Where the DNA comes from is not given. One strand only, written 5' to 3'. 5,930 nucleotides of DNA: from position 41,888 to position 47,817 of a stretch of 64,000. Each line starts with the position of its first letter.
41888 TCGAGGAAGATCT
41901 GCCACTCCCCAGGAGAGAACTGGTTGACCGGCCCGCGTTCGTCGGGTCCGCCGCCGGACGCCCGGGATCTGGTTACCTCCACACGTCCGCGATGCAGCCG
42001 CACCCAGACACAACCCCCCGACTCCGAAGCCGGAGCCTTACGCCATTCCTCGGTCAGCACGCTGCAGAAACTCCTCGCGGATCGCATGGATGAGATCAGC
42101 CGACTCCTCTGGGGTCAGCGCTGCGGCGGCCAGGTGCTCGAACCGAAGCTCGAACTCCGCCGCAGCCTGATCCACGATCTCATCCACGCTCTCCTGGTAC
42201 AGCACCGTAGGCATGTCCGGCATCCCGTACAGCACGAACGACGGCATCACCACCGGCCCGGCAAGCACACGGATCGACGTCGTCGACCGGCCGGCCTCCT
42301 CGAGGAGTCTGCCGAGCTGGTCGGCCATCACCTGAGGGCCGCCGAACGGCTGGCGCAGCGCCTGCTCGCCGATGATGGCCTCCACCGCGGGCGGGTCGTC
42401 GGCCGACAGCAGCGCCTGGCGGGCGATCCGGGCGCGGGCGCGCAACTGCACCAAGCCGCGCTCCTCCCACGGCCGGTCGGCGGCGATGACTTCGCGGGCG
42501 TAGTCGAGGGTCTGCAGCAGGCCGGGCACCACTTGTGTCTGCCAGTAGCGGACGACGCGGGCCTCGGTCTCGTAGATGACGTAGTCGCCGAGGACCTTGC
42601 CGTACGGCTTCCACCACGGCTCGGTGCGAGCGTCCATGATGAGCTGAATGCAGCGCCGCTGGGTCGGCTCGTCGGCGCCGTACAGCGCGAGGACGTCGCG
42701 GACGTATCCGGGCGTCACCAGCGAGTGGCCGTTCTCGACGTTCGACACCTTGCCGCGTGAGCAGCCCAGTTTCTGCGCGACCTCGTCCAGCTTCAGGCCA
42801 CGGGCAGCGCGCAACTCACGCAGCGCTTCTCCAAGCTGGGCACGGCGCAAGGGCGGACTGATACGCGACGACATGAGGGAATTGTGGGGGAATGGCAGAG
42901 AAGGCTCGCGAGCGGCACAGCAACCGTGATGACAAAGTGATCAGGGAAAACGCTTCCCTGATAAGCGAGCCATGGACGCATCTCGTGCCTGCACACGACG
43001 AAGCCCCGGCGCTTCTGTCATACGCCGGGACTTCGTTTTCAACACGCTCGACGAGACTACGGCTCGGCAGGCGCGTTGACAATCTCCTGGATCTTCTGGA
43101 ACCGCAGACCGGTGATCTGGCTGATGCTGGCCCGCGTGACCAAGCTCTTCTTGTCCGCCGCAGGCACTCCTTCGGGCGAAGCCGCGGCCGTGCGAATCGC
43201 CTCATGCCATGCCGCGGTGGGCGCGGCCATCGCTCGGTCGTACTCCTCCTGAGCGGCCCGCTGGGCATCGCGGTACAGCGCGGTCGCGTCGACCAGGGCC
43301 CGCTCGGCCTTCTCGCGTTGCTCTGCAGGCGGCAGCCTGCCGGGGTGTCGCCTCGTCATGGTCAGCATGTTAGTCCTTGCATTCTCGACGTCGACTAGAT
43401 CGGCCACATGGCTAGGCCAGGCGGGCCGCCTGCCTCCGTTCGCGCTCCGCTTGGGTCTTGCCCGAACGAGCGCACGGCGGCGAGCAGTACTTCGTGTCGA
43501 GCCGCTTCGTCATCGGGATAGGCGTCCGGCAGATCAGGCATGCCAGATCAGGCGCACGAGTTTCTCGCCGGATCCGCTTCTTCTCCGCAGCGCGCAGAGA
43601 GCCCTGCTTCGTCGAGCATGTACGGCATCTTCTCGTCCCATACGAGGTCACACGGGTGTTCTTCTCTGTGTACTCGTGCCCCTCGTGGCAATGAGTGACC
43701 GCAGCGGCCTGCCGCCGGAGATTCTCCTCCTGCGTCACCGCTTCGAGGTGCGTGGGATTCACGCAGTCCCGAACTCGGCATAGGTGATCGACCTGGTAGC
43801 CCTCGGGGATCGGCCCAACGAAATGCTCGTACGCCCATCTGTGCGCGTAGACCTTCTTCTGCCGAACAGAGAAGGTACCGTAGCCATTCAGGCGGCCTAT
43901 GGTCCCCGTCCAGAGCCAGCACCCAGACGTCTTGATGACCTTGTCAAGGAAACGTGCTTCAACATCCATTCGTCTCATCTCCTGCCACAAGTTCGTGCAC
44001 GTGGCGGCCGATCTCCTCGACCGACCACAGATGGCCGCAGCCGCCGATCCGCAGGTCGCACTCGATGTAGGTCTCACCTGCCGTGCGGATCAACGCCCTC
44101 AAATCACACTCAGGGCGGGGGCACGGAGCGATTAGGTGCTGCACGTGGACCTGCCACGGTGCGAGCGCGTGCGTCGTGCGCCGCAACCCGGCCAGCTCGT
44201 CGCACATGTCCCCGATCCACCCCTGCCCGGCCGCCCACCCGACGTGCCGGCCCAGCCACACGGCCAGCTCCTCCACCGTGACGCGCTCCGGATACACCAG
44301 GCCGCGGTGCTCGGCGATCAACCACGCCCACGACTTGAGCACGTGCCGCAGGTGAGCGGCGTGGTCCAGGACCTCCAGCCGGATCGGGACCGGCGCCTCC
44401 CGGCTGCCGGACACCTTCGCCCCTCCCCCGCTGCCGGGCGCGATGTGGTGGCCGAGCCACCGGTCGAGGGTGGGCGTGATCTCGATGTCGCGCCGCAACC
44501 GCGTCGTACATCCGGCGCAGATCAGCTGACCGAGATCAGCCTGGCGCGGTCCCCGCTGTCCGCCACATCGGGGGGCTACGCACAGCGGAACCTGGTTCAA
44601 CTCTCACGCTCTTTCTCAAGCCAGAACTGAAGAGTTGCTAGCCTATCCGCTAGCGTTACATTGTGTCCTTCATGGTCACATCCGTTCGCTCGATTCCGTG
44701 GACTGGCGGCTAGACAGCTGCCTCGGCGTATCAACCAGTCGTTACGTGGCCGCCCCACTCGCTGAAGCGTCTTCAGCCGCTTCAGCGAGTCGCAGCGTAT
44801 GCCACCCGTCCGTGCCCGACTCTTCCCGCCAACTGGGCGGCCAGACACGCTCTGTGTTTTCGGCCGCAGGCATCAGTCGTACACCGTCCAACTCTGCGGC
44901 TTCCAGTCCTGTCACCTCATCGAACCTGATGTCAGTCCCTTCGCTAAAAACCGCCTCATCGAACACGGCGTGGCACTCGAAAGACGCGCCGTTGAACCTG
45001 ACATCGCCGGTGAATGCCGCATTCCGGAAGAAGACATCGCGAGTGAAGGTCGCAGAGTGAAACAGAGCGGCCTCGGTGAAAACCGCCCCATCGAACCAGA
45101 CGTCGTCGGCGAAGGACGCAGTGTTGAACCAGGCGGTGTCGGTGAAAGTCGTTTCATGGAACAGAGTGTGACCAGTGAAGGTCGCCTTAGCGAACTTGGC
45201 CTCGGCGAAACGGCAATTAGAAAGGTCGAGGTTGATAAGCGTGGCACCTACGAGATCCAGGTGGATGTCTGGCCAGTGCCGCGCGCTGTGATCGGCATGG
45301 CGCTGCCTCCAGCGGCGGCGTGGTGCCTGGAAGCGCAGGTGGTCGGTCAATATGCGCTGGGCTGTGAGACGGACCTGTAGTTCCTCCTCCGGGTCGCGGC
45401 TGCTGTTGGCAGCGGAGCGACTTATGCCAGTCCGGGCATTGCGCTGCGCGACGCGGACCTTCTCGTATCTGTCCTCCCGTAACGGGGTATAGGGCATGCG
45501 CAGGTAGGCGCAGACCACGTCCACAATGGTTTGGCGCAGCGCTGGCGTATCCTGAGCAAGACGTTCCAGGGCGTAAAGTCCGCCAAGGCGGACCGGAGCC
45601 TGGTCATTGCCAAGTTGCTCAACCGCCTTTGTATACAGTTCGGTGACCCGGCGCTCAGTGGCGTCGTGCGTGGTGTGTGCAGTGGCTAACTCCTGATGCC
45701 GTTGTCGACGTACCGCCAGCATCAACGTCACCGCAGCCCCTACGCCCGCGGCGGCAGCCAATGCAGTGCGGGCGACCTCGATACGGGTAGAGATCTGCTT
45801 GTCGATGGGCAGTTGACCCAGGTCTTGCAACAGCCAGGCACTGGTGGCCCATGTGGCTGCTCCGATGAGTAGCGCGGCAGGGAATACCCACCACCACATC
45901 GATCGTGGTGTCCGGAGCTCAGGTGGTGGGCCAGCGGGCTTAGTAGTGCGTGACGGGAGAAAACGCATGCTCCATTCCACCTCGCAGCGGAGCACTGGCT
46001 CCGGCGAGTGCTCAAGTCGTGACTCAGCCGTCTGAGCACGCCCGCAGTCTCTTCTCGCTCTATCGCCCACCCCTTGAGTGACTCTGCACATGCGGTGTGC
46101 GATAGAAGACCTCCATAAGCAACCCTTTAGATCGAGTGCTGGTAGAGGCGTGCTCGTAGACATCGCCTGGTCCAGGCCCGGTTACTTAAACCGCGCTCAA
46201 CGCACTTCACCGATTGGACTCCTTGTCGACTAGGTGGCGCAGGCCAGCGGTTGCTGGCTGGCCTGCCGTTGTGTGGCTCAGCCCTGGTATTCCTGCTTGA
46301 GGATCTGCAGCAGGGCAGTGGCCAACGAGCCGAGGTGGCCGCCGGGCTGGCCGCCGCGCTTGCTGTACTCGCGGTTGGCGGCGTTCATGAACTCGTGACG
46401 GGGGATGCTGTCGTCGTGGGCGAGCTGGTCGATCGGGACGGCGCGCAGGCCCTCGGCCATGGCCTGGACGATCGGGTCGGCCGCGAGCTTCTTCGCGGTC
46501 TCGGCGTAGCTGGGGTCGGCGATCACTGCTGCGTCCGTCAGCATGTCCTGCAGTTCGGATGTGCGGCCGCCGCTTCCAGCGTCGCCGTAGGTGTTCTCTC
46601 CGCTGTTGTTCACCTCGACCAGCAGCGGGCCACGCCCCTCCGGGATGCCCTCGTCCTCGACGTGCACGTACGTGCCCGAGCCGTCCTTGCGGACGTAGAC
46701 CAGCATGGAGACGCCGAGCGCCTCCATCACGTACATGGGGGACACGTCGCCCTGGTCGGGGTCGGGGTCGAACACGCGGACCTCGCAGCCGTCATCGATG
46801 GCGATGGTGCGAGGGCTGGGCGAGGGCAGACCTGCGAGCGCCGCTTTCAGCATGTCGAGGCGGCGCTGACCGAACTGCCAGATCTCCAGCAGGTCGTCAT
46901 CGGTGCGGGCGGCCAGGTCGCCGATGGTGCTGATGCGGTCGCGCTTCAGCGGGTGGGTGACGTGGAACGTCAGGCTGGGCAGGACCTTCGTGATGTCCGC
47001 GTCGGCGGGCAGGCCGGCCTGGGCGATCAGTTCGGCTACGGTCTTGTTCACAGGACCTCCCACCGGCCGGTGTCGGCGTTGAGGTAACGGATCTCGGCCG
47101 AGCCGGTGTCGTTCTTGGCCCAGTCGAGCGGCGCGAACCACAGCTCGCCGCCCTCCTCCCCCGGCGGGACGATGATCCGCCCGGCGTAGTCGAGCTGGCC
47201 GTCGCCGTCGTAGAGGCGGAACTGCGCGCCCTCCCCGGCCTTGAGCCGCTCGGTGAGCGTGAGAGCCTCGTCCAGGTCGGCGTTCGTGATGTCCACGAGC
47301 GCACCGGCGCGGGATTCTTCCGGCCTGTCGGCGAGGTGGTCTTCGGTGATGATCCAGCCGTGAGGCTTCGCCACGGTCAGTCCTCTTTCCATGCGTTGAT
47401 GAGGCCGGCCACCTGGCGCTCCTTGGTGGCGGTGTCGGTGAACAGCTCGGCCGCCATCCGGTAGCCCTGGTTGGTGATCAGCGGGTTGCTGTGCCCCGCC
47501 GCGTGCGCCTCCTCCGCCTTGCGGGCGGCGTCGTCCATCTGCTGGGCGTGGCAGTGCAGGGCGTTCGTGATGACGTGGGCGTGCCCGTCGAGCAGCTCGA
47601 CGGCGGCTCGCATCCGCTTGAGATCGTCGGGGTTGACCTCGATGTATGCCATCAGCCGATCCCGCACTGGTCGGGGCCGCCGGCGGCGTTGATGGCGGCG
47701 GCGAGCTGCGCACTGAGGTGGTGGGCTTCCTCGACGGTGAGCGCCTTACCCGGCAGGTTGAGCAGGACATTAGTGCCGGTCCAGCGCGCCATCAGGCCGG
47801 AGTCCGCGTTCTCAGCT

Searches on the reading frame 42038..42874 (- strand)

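Call 8: search_protein_families(library=pfam, proteins=[window:42038-42874:-], max_evalue=0.01)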
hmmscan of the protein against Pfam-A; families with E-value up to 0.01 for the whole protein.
window:42038-42874:- (278 aa): 7 families
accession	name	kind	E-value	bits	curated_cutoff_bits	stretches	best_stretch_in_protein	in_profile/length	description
PF19054.6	DUF5753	-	4.6e-40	137.6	23.4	1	96-263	2-177/178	Domain of unknown function (DUF5753)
PF13560.12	HTH_31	-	1.3e-15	57.9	27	1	13-70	1-59/64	Helix-turn-helix domain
PF01381.28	HTH_3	-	1.3e-07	32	23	1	18-66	1-49/55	Helix-turn-helix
PF12844.13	HTH_19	-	6.6e-05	23.2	30.2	1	15-65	1-51/64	Helix-turn-helix domain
PF13413.12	HTH_25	-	0.00045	20.4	24.6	1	18-65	2-51/62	Helix-turn-helix domain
PF13744.12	HTH_37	-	0.0016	18.7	27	1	11-50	16-55/80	Helix-turn-helix domain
PF04545.22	Sigma70_r4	-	0.0068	16.3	24.1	0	21-47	15-41/50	Sigma-70, region 4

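Call 9: search_protein_families(library=phrogs, proteins=[window:42038-42874:-], max_evalue=0.001)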
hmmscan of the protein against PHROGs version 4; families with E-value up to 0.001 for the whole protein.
window:42038-42874:- (278 aa): 7 families
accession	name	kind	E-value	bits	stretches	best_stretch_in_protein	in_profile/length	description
phrog_9908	-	DNA, RNA and nucleotide metabolism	3e-59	201.5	1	3-268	3-281/282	DNA binding protein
phrog_955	-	DNA, RNA and nucleotide metabolism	5.5e-07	30.4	1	5-64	16-75/142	HTH DNA binding protein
phrog_2439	-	transcription regulation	8.6e-07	29.1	1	15-53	9-47/367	transcriptional regulator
phrog_8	-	transcription regulation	2e-06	28.5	1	14-51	77-114/346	transcriptional regulator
phrog_1373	-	transcription regulation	5.5e-06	27.5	1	13-66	63-116/166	transcriptional regulator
phrog_3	-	transcription regulation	8e-05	23.6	1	14-56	89-129/430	transcriptional repressor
phrog_2328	-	transcription regulation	0.00011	23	1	11-54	13-56/128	transcriptional repressor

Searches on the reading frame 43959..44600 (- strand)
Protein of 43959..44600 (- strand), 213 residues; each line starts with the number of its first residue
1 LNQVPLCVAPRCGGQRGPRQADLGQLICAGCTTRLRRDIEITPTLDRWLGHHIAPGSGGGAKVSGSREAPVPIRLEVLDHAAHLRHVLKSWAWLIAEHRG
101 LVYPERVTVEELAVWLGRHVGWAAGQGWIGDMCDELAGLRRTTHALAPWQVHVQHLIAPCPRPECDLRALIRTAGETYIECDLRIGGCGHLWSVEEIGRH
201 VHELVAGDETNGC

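Call 11: search_protein_families(library=pfam, proteins=[window:43959-44600:-], max_evalue=0.01)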
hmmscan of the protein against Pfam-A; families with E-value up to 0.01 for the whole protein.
window:43959-44600:- (213 aa): 0 families

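Call 19: search_protein_families(library=phrogs, proteins=[window:43959-44600:-], max_evalue=0.00001)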
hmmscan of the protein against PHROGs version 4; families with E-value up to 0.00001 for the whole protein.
window:43959-44600:- (213 aa): 3 families
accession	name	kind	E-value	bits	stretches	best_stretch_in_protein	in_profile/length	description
phrog_1467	-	unknown function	3e-20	73.7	1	21-201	19-210/226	-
phrog_908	-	unknown function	2.2e-16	60.8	1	25-201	63-245/361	-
phrog_1568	-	DNA, RNA and nucleotide metabolism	5.4e-16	60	1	7-206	15-184/264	DNA binding protein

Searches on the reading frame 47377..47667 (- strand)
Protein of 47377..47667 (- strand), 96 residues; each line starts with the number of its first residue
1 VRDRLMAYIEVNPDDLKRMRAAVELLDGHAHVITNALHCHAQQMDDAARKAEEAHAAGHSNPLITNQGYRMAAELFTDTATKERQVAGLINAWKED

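Call 11: search_protein_families(library=pfam, proteins=[window:47377-47667:-], max_evalue=0.01)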
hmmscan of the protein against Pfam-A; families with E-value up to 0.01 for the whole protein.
window:47377-47667:- (96 aa): 1 family
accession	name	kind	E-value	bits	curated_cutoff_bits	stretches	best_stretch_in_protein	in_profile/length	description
PF11563.14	Protoglobin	-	0.0046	17.4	25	1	4-56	7-59/158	Protoglobin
